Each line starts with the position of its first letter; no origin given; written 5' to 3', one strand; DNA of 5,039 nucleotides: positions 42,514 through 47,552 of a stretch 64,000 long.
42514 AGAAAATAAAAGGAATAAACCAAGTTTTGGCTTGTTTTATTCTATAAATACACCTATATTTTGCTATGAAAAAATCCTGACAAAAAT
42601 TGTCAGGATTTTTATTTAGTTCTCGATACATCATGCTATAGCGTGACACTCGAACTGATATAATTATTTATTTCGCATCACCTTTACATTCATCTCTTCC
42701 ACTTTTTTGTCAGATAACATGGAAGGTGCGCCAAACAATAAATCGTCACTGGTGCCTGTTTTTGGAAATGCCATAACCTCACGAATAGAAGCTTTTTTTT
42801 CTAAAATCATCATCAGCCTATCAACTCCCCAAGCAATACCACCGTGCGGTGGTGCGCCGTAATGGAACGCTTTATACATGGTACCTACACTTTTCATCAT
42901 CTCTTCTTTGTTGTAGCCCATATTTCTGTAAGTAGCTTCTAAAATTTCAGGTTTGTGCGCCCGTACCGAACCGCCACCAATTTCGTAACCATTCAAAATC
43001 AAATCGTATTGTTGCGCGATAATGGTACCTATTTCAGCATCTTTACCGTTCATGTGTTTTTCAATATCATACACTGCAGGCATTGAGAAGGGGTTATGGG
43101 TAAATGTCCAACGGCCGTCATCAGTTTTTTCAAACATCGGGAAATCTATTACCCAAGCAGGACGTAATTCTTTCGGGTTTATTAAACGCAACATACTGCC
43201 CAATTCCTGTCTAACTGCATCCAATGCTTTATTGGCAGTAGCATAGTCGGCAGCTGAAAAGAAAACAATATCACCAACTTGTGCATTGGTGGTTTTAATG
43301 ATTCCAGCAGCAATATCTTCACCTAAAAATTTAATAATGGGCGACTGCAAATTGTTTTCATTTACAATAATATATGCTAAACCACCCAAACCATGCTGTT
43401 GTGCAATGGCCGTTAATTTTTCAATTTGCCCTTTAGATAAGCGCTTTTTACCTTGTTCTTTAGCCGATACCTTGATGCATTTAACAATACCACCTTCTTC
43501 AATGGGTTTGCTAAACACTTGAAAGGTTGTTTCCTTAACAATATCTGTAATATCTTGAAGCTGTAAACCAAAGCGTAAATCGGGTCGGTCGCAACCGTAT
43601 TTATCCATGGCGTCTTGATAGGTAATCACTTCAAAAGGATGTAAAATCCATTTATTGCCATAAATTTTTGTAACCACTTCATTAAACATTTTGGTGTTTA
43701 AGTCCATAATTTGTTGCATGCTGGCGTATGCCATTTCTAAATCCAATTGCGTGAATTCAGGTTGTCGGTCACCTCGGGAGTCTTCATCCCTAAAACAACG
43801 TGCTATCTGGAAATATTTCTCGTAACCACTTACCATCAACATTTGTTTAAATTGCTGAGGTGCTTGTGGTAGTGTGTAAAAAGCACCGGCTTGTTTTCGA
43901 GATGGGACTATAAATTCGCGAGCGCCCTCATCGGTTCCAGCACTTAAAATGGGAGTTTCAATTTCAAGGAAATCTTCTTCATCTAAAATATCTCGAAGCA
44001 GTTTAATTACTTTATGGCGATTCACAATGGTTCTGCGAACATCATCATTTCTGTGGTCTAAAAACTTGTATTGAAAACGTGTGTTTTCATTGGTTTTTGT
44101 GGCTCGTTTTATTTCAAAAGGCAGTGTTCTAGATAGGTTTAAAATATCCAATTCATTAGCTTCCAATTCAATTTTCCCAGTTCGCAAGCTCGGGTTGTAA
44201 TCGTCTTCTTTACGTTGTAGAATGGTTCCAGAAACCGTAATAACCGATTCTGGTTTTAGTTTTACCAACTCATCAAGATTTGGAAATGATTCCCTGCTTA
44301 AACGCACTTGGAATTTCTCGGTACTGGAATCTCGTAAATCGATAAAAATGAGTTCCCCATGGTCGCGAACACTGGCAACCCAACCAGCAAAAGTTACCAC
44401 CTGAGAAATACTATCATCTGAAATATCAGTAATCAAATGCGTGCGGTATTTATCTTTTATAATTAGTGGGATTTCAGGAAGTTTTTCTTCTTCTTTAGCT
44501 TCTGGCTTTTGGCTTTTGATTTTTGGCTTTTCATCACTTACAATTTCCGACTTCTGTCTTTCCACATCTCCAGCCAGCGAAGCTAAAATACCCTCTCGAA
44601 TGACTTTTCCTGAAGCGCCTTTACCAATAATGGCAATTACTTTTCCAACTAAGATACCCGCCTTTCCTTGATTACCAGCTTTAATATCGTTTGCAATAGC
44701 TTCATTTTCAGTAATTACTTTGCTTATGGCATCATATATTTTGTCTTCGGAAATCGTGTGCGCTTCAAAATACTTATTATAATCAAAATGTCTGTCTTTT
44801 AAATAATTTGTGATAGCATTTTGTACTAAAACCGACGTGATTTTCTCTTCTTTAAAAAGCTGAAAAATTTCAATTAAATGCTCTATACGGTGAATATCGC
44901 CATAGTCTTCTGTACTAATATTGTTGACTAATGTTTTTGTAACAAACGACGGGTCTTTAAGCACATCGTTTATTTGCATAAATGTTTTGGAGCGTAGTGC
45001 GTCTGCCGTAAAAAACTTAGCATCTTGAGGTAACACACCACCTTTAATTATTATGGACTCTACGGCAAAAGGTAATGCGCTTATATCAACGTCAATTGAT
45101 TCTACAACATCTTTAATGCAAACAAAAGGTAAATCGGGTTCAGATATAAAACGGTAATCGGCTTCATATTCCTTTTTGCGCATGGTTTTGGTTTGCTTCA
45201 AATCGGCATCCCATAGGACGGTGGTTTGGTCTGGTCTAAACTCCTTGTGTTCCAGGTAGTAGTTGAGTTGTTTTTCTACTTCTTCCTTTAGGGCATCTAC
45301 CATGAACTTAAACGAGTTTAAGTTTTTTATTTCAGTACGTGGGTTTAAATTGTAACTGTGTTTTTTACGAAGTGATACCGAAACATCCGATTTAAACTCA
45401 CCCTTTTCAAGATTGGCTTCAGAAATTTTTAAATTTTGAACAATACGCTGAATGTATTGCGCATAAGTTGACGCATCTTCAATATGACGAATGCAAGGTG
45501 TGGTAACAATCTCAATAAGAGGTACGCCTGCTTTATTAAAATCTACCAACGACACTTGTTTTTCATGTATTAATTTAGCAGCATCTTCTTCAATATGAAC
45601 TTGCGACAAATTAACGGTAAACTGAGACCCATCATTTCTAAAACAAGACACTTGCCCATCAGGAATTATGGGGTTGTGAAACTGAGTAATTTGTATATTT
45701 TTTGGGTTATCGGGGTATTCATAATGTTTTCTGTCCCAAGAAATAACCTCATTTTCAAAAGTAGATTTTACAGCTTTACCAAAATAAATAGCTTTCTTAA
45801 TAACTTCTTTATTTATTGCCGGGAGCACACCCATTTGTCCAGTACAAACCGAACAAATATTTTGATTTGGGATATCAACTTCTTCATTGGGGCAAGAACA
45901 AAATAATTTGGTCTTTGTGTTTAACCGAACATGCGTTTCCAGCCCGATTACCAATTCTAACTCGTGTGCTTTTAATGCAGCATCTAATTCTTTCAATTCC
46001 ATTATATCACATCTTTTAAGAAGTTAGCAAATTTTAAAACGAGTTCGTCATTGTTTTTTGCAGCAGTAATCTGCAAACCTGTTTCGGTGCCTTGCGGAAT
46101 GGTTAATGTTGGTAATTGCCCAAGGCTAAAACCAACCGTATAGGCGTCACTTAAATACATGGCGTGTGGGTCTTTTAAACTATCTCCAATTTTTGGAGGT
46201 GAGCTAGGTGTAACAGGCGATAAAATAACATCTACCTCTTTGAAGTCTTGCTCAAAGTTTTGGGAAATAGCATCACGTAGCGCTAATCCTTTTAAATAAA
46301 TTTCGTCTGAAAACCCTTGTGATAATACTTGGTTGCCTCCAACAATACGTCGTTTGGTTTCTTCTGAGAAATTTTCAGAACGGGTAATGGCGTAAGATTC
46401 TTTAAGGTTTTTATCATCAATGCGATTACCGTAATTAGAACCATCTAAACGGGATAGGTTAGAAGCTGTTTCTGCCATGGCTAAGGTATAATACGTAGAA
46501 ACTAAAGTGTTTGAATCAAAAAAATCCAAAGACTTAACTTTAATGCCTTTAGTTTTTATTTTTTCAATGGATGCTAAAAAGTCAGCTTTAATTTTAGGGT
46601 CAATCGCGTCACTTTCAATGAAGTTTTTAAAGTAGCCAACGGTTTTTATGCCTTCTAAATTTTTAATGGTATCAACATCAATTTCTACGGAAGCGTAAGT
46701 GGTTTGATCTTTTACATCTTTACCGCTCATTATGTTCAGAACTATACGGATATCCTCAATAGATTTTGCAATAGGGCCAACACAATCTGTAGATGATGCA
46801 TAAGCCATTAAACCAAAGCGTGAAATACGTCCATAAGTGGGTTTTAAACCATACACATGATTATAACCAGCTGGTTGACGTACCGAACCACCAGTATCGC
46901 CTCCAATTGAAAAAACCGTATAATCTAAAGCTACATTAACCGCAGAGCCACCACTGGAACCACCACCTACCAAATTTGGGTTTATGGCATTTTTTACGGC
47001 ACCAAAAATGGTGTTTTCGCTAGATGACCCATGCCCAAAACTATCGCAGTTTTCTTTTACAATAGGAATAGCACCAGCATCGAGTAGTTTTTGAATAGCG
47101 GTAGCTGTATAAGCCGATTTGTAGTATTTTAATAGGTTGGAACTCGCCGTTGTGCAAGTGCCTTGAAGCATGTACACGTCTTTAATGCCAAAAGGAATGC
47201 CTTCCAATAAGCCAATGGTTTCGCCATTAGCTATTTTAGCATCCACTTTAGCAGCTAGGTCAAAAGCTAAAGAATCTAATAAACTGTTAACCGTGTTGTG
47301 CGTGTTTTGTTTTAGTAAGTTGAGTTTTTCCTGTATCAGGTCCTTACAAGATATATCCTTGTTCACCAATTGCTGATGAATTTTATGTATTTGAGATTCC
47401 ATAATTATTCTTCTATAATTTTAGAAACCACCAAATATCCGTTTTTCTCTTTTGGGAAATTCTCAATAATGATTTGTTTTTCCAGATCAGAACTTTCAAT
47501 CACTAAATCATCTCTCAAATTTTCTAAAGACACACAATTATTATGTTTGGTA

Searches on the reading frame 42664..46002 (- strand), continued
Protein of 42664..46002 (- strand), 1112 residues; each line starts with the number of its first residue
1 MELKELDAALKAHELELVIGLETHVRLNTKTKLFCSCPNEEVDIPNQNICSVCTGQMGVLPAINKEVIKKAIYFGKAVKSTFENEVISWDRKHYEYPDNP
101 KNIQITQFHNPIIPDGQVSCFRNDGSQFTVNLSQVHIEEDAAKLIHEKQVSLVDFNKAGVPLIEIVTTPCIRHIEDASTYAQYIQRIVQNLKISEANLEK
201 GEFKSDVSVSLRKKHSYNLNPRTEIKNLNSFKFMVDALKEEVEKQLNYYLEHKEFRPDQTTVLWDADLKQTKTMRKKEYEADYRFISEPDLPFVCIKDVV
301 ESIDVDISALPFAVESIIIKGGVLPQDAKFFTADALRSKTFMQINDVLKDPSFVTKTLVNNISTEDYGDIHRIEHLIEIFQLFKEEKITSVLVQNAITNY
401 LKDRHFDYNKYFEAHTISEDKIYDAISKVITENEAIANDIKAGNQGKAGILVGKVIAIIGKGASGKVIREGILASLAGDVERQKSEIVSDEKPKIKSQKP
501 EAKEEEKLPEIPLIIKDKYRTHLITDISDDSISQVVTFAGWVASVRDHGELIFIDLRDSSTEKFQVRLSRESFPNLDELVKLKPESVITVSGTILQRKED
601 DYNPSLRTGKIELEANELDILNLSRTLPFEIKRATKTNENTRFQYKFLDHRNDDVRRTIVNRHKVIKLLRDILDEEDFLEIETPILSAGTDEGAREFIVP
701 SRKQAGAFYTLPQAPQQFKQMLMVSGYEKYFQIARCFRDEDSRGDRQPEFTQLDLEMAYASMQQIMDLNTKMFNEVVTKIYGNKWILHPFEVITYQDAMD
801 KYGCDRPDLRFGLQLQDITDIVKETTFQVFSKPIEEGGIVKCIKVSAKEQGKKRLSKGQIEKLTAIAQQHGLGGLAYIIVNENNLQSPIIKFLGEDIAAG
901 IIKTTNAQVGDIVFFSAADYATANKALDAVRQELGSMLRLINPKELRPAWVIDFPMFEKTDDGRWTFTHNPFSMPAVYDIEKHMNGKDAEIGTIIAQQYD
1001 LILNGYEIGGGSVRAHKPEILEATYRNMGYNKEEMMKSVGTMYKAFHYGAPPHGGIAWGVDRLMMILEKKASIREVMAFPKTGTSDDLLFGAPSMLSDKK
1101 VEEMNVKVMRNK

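Call 63: find_encoding_contigs(protein=P0036, flank=3000, max_places=1)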
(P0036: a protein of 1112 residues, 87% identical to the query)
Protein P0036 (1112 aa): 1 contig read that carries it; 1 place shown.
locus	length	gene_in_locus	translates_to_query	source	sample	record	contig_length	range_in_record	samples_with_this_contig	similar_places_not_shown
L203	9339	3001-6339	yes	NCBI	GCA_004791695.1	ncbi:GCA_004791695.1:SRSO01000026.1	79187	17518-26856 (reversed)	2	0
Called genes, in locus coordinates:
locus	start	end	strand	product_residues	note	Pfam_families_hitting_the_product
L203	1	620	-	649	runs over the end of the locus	PF02518:HATPase_c, PF00204:DNA_gyraseB, PF01751:Toprim, PF00986:DNA_gyraseB_C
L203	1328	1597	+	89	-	-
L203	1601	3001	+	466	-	PF01425:Amidase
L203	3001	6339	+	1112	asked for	PF02934:GatB_N, PF02637:GatB_Yqey, PF01336:tRNA_anti-codon, PF00152:tRNA-synt_2, PF02938:GAD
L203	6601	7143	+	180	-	PF11138:DUF2911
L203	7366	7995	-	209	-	PF04055:Radical_SAM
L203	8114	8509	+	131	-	-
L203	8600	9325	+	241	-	PF26696:PTL_trimer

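Call 64: find_encoding_contigs(protein=P0058, flank=3000, max_places=1)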
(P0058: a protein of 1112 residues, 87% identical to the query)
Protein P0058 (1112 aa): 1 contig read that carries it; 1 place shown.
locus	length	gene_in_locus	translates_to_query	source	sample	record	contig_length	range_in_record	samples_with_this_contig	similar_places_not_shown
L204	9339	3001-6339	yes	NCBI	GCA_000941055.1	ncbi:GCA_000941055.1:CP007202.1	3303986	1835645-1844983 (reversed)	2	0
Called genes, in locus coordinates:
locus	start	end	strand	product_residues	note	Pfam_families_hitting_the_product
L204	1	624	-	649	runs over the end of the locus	PF02518:HATPase_c, PF00204:DNA_gyraseB, PF01751:Toprim, PF00986:DNA_gyraseB_C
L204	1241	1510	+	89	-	-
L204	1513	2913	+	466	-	PF01425:Amidase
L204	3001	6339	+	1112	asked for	PF02934:GatB_N, PF02637:GatB_Yqey (weak), PF01336:tRNA_anti-codon, PF00152:tRNA-synt_2, PF02938:GAD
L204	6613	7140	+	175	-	PF11138:DUF2911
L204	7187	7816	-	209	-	PF13353:Fer4_12 (faint), PF04055:Radical_SAM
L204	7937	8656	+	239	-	PF26696:PTL_trimer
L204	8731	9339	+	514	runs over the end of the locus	PF01935:DUF87, PF05872:HerA_C, PF12846:AAA_10 (faint), PF13401:AAA_22 (faint)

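Call 65: find_encoding_contigs(protein=P0104, flank=3000, max_places=1)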
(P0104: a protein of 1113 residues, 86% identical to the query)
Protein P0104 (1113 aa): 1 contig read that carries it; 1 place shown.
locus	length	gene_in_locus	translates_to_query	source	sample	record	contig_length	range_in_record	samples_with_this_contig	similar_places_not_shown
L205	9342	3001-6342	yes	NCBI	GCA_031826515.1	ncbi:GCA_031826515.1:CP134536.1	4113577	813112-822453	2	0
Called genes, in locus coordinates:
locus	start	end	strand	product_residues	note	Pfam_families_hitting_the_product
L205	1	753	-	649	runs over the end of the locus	PF02518:HATPase_c, PF00204:DNA_gyraseB, PF01751:Toprim, PF00986:DNA_gyraseB_C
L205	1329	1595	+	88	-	-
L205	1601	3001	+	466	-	PF01425:Amidase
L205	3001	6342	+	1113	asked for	PF02934:GatB_N, PF02637:GatB_Yqey, PF01336:tRNA_anti-codon, PF00152:tRNA-synt_2, PF02938:GAD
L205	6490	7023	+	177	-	PF11138:DUF2911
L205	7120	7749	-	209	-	PF13353:Fer4_12 (weak), PF04055:Radical_SAM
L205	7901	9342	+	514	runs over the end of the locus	PF01580:FtsK_SpoIIIE (faint), PF01935:DUF87, PF05872:HerA_C, PF12846:AAA_10 (faint), PF13401:AAA_22 (faint)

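Call 66: find_encoding_contigs(protein=P0025, flank=3000, max_places=1)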
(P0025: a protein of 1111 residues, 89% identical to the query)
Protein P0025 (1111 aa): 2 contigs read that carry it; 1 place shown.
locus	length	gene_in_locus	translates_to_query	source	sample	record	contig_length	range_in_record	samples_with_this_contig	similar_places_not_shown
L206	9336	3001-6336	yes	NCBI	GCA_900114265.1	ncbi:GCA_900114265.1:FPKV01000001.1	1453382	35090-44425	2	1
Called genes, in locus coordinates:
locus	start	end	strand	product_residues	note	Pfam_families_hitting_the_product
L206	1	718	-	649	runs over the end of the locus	PF02518:HATPase_c, PF00204:DNA_gyraseB, PF01751:Toprim, PF00986:DNA_gyraseB_C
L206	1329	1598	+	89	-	-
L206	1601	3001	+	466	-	PF01425:Amidase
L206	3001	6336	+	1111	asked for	PF02934:GatB_N, PF02637:GatB_Yqey, PF01336:tRNA_anti-codon, PF00152:tRNA-synt_2, PF02938:GAD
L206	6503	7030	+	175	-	PF11138:DUF2911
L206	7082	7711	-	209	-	PF13353:Fer4_12 (weak), PF04055:Radical_SAM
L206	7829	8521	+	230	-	PF26696:PTL_trimer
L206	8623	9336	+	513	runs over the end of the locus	PF01935:DUF87, PF05872:HerA_C, PF13401:AAA_22 (faint), PF00004:AAA (faint)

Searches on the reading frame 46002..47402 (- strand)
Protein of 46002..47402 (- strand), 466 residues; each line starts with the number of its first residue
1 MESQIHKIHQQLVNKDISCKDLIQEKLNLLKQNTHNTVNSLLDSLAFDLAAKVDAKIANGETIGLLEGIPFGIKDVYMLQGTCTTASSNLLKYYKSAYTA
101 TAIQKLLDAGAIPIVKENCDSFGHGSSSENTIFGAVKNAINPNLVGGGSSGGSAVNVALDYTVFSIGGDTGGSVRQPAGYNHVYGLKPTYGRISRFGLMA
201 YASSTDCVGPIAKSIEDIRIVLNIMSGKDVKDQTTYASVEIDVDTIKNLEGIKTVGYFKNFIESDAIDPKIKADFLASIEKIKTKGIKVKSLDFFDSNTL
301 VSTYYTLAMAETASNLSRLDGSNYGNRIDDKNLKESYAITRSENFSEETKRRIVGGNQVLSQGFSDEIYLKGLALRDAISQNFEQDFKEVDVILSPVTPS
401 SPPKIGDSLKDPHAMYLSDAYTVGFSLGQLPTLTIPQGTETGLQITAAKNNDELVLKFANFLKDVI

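Call 3: search_protein_families(library=pfam, proteins=[window:46002-47402:-])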
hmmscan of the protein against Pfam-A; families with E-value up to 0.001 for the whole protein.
window:46002-47402:- (466 aa): 1 family
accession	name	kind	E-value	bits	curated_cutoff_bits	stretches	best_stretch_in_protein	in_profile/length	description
PF01425.27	Amidase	-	2e-107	360.5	27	1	32-456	14-445/445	Amidase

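Call 36: search_protein_families(library=ncbifam, proteins=[window:46002-47402:-], max_evalue=0.01)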
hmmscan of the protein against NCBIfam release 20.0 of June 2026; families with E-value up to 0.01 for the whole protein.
window:46002-47402:- (466 aa): 26 families (the best 25 are shown)
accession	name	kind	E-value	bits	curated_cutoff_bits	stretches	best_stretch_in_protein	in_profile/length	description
TIGR00132.1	gatA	equivalog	7.6e-125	417.3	481.1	1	9-463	2-461/466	Asp-tRNA(Asn)/Glu-tRNA(Gln) amidotransferase subunit GatA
NF005517.0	PRK07139.1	equivalog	4.2e-74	249.9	546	1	23-466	8-433/439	amidase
NF006631.0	PRK09201.1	equivalog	3.2e-63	214.1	461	1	3-463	7-452/466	AtzE family amidohydrolase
TIGR02715.1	amido_AtzE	subfamily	4e-61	207.3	425.75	1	5-463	2-445/452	AtzE family amidohydrolase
NF005688.0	PRK07488.1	equivalog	4.2e-58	197.4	532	1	4-464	12-464/474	indoleacetamide hydrolase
NF004815.0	PRK06169.1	equivalog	4.8e-54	183.7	506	1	13-464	20-457/471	amidase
NF005565.0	PRK07235.1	subfamily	2.1e-53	181.7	545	1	10-460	31-495/506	amidase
NF005687.0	PRK07487.1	subfamily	4.4e-49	167.5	428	1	8-460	13-450/468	amidase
NF006043.0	PRK08186.1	subfamily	1.7e-48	165.5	487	1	3-302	7-301/600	allophanate hydrolase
NF005686.0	PRK07486.1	subfamily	1.8e-48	165.4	465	1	3-315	14-332/486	amidase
TIGR02713.1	allophanate_hyd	equivalog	2.9e-46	158.1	511.05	1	59-461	26-408/563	allophanate hydrolase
NF004816.0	PRK06170.1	equivalog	3.6e-45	154.5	503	1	5-463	14-479/493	amidase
NF005450.0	PRK07042.1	equivalog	1.5e-44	152.3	458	2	6-320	10-322/464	amidase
NF004766.0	PRK06102.1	equivalog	2e-44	152.4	559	1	3-334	8-333/455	amidase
NF006169.0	PRK08310.1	equivalog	4.2e-44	151.5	391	1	58-249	18-211/395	amidase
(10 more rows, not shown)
